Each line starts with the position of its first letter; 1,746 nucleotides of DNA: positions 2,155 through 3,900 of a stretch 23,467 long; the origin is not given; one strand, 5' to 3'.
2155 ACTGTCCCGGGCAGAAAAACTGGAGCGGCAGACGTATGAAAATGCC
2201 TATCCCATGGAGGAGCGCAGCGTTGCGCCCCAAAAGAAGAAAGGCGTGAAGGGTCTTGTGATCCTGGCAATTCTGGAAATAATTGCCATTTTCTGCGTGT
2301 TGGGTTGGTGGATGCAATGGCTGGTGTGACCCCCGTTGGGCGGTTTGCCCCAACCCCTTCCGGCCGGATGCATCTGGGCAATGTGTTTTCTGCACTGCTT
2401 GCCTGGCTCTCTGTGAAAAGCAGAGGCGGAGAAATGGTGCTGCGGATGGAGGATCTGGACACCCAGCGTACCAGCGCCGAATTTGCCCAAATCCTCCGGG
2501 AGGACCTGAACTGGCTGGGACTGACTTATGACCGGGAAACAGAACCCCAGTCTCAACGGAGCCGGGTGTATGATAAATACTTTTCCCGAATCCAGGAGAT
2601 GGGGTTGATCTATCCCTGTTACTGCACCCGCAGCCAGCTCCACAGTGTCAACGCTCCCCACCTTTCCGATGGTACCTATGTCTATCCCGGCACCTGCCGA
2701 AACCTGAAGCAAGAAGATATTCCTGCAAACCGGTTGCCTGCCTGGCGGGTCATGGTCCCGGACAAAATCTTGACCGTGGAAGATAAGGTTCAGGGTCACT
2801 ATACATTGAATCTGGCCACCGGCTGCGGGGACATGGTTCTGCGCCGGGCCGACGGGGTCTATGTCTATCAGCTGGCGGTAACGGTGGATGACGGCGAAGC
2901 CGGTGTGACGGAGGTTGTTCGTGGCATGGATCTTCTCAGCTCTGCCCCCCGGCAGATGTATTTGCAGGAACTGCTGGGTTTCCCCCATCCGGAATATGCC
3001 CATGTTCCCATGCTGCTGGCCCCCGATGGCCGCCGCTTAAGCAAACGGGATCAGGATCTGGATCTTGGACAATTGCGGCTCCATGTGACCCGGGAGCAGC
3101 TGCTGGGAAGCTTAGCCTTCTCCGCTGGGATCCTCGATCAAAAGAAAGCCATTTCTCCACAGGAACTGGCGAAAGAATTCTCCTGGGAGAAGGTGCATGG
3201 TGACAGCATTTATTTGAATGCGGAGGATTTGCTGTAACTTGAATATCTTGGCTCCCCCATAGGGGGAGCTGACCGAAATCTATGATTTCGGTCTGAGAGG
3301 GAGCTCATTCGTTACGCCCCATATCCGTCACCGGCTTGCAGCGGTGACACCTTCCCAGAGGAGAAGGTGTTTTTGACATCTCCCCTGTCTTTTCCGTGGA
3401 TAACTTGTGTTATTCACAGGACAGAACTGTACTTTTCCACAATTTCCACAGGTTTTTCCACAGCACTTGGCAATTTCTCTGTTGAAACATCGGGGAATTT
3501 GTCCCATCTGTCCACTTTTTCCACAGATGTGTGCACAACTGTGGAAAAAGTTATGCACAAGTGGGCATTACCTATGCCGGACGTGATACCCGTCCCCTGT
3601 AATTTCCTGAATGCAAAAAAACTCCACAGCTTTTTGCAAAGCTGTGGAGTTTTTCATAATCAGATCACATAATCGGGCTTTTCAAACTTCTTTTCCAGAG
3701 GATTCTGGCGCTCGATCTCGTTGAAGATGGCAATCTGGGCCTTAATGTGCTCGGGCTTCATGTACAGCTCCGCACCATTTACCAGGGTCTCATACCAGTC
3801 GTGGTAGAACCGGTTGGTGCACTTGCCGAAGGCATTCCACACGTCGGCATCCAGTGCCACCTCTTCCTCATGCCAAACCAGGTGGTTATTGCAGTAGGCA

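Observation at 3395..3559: Dense DnaA-box cluster between two convergent genes, about 15 kb from oriC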

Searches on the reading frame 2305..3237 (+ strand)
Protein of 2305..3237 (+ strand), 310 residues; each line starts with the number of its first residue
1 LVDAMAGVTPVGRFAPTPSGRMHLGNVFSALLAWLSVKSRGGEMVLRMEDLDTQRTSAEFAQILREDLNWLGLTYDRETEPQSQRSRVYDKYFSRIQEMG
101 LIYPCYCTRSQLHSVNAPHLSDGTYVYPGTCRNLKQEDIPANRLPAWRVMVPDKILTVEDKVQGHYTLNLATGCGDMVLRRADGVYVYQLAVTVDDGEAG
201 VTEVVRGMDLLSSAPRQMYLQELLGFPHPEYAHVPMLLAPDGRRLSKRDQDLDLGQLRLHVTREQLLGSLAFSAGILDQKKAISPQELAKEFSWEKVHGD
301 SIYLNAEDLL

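Call 8: search_protein_families(library=pfam, proteins=[window:2305-3237:+])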
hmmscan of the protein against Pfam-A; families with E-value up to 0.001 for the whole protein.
window:2305-3237:+ (310 aa): 1 family
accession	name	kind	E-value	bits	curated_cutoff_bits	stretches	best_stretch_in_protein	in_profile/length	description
PF00749.27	tRNA-synt_1c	-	2.2e-43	148.8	23.4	1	13-257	5-258/314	tRNA synthetases class I (E and Q), catalytic domain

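Call 18: find_encoding_contigs(protein=window:2305-3237:+, flank=6000, max_places=10)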
Protein window:2305-3237:+ (310 aa): no gene with exactly this product is on record in the collection.

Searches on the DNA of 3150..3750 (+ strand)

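Call 40: search_rna_families(source=window, start=3150, end=3750, threshold=evalue, max_evalue=5)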
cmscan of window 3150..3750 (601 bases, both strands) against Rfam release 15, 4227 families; matches with E-value up to 5: 17.
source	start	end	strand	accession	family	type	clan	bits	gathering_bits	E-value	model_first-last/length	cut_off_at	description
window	3553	3652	+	RF01820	RsaE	Gene; sRNA;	-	28.4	79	0.012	1-112/112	no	RNA Staph. aureus E (RoxS)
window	3602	3651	-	RF01096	PK-HAV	Cis-reg;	-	25.9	50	0.61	1-56/56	no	HepA virus 3'-terminal pseudoknot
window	3598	3672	-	RF03367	mir-975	Gene; miRNA;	-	24.6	90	0.027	1-91/91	no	mir-975 microRNA precursor family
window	3509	3558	-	RF03867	mir-4081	Gene; miRNA;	-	23.4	70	0.064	1-51/51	no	mir-4081 microRNA precursor family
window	3508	3557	+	RF03867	mir-4081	Gene; miRNA;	-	23.3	70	0.069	1-51/51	no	mir-4081 microRNA precursor family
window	3615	3667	-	RF02399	NsiR1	Gene; sRNA;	-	22.8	39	0.038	1-60/60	no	Nitrogen stress-induced RNA 1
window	3615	3731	-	RF00515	PyrR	Cis-reg;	-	22.5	54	0.97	1-115/115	no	PyrR binding site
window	3249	3304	+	RF01762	whalefall-1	Gene; sRNA;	-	21.1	37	0.0055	1-56/56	no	Whalefall-1 RNA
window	3613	3657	+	RF00900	mir-255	Gene; miRNA;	-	19.9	50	0.79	1-59/59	no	mir-255 microRNA precursor family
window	3618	3653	-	RF03876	mir-7132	Gene; miRNA;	-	19.4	70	0.54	10-49/60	no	mir-7132 microRNA precursor family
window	3515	3550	+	RF03506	mir-587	Gene; miRNA;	-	19.3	80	0.25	1-74/74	no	mir-587 microRNA precursor family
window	3514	3551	-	RF04161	mir-3688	Gene; miRNA;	-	17.7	84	1.1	1-88/88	no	mir-3688 microRNA precursor family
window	3501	3567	-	RF04132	mir-4436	Gene; miRNA;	-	17.6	74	0.79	1-85/85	no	mir-4436 microRNA precursor family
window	3609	3666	+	RF00885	MIR821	Gene; miRNA;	-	17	249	0.98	1-275/275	no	MIR821 microRNA precursor family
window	3248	3272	+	RF03960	mir-6644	Gene; miRNA;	-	16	82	2.3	21-45/67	no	mir-6644 microRNA precursor family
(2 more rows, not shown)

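Call 46: search_dna_similar(query=window:3340-3665:+, collection=plasmids, mode=distant, max_rows=10)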
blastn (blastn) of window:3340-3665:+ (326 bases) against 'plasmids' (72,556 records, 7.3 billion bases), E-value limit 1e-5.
No match.

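Call 47: search_dna_similar(query=window:3340-3665:+, collection=phages, mode=distant, max_rows=10)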
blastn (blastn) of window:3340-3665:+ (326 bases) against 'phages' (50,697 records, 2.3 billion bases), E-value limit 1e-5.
No match.

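Call 61: search_rna_families(source=window, start=3530, end=3680, threshold=evalue, max_evalue=0.05, show_alignments=1)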
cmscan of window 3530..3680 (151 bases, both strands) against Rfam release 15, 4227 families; matches with E-value up to 0.05: 4.
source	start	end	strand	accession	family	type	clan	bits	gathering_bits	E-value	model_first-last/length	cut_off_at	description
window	3553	3652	+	RF01820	RsaE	Gene; sRNA;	-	28.4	79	0.0031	1-112/112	no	RNA Staph. aureus E (RoxS)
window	3598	3672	-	RF03367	mir-975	Gene; miRNA;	-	24.6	90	0.0067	1-91/91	no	mir-975 microRNA precursor family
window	3565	3655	+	RF02618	SSRC34_2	Gene; sRNA;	-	23.6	48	0.042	1-125/125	no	Streptococcus sRNA 34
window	3615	3667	-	RF02399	NsiR1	Gene; sRNA;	-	22.8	39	0.0094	1-60/60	no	Nitrogen stress-induced RNA 1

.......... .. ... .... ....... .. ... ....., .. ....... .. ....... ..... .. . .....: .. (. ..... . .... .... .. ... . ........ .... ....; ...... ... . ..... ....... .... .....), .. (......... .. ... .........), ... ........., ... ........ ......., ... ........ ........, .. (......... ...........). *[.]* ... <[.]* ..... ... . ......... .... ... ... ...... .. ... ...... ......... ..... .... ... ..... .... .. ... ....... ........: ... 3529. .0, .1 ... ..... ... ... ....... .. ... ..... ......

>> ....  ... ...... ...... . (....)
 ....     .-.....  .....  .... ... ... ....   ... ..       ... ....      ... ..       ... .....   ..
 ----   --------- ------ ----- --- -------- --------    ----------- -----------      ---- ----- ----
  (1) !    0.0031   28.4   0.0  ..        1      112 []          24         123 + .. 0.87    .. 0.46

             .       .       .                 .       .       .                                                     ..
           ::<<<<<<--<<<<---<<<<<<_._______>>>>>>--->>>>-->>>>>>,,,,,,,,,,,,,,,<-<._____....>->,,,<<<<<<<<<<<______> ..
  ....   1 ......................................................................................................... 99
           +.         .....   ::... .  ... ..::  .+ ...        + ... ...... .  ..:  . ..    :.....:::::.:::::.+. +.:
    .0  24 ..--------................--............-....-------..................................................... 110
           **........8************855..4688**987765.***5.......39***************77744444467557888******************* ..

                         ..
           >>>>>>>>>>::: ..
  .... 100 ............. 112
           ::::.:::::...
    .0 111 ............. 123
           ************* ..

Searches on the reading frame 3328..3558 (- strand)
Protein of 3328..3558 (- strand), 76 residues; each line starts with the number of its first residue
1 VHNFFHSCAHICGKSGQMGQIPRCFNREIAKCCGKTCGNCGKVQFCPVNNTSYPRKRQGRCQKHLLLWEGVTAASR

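Call 39: search_protein_families(library=pfam, proteins=[window:3328-3558:-], max_evalue=0.01)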
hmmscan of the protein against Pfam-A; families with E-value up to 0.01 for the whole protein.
window:3328-3558:- (76 aa): 0 families
